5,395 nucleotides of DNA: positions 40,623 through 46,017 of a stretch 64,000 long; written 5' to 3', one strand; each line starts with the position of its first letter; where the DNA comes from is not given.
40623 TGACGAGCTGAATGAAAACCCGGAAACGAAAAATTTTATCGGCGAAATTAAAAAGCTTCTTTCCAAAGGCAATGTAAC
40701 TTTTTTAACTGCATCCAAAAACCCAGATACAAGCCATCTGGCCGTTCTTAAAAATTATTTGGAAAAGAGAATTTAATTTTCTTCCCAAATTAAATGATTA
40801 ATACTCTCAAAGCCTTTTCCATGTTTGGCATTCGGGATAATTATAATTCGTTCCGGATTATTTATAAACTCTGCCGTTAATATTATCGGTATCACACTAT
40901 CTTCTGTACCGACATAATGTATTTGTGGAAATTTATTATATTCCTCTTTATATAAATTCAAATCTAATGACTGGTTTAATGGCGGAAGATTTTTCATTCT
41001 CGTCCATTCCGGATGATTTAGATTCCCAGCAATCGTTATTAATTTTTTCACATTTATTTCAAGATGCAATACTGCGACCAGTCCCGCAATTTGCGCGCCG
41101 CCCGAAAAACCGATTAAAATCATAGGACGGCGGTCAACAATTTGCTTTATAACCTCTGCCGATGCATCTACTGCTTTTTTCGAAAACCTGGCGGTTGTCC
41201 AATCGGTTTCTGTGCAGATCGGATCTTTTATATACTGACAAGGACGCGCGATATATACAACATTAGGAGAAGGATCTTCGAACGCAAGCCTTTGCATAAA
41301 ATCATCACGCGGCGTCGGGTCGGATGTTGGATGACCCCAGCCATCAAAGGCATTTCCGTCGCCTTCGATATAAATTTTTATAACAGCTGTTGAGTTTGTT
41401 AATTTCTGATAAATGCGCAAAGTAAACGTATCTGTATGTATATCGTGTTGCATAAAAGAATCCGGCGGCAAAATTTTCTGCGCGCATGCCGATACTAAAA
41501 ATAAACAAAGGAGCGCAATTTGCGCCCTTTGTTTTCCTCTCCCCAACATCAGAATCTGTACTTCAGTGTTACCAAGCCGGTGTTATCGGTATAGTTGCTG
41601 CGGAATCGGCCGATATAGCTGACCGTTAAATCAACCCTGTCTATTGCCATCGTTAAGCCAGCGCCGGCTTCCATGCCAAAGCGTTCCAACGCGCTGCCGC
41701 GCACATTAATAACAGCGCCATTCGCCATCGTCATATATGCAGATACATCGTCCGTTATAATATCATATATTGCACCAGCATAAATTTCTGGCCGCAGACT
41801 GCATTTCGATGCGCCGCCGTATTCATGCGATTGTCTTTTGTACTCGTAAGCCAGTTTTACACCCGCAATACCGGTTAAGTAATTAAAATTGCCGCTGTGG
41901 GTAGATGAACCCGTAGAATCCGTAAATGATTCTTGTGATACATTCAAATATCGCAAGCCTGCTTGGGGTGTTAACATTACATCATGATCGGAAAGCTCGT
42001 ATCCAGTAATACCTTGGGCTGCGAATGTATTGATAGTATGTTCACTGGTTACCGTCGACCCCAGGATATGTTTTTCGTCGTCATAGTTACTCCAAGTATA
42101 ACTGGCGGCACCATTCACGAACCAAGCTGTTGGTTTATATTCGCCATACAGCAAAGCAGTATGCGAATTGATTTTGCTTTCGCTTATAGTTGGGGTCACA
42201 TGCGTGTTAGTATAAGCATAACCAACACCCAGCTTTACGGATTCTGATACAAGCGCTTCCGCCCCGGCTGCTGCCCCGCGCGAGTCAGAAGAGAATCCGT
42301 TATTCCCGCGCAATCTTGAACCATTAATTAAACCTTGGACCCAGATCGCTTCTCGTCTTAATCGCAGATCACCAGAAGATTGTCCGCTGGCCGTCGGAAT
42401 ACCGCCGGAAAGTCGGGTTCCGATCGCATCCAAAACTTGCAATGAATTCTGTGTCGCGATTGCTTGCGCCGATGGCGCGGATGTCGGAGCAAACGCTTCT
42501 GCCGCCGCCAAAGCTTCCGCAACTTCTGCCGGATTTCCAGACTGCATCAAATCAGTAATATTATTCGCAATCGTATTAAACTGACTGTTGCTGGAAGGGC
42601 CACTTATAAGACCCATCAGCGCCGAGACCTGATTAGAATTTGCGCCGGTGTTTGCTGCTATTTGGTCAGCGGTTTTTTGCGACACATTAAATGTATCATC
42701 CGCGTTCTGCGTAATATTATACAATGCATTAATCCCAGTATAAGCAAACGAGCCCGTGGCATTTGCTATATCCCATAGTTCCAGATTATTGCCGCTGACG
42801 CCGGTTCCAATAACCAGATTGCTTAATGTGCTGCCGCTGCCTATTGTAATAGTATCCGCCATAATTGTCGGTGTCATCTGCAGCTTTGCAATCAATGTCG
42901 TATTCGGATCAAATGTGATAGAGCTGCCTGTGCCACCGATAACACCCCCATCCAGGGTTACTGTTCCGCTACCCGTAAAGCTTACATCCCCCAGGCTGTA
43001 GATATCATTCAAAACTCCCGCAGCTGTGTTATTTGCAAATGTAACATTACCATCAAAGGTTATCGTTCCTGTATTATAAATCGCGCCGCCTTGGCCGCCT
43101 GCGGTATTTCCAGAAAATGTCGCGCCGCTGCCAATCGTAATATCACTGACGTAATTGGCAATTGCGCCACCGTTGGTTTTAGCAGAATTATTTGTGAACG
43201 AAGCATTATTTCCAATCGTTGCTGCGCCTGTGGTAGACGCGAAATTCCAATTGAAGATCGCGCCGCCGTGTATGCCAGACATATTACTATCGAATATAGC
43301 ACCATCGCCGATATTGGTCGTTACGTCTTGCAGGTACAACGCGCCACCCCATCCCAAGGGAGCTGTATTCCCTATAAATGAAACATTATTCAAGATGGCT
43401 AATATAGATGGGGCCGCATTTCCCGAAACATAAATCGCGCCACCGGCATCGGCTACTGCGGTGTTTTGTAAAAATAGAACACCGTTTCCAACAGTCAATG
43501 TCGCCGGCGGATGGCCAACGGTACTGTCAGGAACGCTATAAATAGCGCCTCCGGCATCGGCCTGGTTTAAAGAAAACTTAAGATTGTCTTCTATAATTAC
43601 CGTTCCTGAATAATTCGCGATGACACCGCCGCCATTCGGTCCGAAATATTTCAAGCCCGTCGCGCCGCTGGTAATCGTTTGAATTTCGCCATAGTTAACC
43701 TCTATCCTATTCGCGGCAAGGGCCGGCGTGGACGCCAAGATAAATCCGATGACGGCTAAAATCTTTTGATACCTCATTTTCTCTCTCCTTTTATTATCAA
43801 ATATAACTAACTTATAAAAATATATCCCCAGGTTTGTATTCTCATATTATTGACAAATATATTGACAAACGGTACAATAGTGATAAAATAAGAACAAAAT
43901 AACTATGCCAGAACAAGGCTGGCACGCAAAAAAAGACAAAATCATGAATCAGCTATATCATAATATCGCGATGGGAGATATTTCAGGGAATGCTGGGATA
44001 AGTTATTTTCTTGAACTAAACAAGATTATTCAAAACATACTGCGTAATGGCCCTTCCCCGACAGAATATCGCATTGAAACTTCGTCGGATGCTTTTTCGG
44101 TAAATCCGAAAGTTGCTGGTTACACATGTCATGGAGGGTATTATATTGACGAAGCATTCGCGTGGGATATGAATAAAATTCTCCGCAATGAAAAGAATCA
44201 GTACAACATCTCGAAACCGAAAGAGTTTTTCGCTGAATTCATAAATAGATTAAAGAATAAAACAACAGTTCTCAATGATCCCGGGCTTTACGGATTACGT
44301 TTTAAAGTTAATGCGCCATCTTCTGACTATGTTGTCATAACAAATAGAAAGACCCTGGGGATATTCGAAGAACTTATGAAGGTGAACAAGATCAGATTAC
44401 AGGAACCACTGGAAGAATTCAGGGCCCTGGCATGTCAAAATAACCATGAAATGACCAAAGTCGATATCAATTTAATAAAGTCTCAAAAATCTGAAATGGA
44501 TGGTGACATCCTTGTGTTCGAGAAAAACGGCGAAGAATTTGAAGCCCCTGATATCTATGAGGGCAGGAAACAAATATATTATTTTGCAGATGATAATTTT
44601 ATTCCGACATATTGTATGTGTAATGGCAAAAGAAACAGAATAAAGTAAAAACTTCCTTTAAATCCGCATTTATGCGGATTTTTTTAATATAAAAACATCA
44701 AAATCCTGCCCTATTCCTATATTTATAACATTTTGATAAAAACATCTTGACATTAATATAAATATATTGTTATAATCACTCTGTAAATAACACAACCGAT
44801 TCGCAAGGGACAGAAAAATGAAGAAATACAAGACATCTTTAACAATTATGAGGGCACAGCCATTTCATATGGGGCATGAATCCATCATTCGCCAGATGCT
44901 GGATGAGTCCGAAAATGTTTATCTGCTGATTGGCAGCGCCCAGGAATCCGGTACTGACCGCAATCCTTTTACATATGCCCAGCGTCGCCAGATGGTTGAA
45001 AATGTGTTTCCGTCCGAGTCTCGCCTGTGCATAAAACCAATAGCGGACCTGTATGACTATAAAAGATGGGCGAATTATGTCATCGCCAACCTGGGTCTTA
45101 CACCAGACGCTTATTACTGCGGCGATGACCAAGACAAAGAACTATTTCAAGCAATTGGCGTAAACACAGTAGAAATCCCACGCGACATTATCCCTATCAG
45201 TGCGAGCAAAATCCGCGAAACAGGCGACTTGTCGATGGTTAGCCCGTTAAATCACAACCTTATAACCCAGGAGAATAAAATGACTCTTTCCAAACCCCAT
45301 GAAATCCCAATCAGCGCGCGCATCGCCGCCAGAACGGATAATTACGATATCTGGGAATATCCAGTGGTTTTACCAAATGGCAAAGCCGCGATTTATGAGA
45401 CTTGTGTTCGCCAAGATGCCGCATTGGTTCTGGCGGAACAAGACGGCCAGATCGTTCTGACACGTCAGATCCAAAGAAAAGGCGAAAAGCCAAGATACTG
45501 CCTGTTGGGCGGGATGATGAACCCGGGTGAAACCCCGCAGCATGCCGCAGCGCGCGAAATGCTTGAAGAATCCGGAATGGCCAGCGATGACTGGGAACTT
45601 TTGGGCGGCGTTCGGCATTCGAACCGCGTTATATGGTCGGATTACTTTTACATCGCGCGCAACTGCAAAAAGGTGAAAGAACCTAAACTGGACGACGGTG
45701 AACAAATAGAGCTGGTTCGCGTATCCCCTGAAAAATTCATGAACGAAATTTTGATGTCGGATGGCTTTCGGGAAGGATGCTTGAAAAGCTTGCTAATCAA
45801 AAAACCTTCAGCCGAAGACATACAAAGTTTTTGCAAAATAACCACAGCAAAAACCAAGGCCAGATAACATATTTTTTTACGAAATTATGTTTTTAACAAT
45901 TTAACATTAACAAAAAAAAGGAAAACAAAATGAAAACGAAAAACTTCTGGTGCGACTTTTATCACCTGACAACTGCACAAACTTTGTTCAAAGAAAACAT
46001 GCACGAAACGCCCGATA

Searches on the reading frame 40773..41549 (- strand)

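Call 15: search_protein_families(library=pfam, proteins=[window:40773-41549:-], max_evalue=0.001)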
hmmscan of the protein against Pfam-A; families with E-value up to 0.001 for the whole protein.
window:40773-41549:- (258 aa): 2 families
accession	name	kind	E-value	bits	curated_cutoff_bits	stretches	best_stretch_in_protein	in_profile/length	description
PF03959.19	FSH1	-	5.6e-06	26.6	21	1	126-229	84-183/211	Serine hydrolase (FSH1)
PF00561.26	Abhydrolase_1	-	3.1e-05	24.2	25.8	1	113-187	47-114/245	alpha/beta hydrolase fold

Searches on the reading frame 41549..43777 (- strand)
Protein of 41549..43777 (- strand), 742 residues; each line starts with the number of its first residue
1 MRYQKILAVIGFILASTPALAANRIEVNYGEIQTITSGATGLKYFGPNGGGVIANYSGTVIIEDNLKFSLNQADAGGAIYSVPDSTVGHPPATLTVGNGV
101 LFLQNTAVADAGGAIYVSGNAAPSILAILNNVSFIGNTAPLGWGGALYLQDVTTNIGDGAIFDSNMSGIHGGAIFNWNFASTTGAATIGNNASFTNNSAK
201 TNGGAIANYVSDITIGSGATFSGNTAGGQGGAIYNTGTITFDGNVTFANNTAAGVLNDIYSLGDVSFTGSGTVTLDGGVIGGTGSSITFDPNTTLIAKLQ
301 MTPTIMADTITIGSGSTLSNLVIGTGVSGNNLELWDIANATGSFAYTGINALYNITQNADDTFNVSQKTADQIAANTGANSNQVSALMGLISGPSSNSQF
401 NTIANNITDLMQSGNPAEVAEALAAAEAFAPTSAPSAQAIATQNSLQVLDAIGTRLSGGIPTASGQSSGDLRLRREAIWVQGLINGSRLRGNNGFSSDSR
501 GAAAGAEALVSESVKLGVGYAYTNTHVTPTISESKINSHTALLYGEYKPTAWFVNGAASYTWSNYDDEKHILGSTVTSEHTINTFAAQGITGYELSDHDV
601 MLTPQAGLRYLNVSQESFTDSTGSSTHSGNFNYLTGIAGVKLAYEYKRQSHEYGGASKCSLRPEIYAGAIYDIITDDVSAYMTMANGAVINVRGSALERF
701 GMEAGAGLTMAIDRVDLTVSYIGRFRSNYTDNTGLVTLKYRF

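Call 15: search_protein_families(library=pfam, proteins=[window:41549-43777:-], max_evalue=0.001)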
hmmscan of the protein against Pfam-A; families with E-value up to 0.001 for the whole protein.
window:41549-43777:- (742 aa): 2 families
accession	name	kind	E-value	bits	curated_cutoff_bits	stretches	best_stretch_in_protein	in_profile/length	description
PF03797.25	Autotransporter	-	1.6e-36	126.8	26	1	478-721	1-254/255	Autotransporter beta-domain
PF02415.23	Chlam_PMP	-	1.3e-12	47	20.6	0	220-236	3-19/19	Chlamydia polymorphic membrane protein (Chlamydia_PMP) repeat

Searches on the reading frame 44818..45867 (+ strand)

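Call 16: search_protein_families(library=pfam, proteins=[window:44818-45867:+], max_evalue=0.001)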
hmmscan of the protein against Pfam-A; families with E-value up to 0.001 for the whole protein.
window:44818-45867:+ (349 aa): 3 families
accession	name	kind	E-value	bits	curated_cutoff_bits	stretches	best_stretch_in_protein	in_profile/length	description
PF00293.34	NUDIX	-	2.9e-15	56.9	21.1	1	201-307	6-118/134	NUDIX domain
PF01467.32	CTP_transf_like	-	2.2e-07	31.6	21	1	14-74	7-68/133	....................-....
PF08218.17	Citrate_ly_lig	-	8.7e-05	22.7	20.9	1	9-72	4-62/182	Citrate lyase ligase C-terminal domain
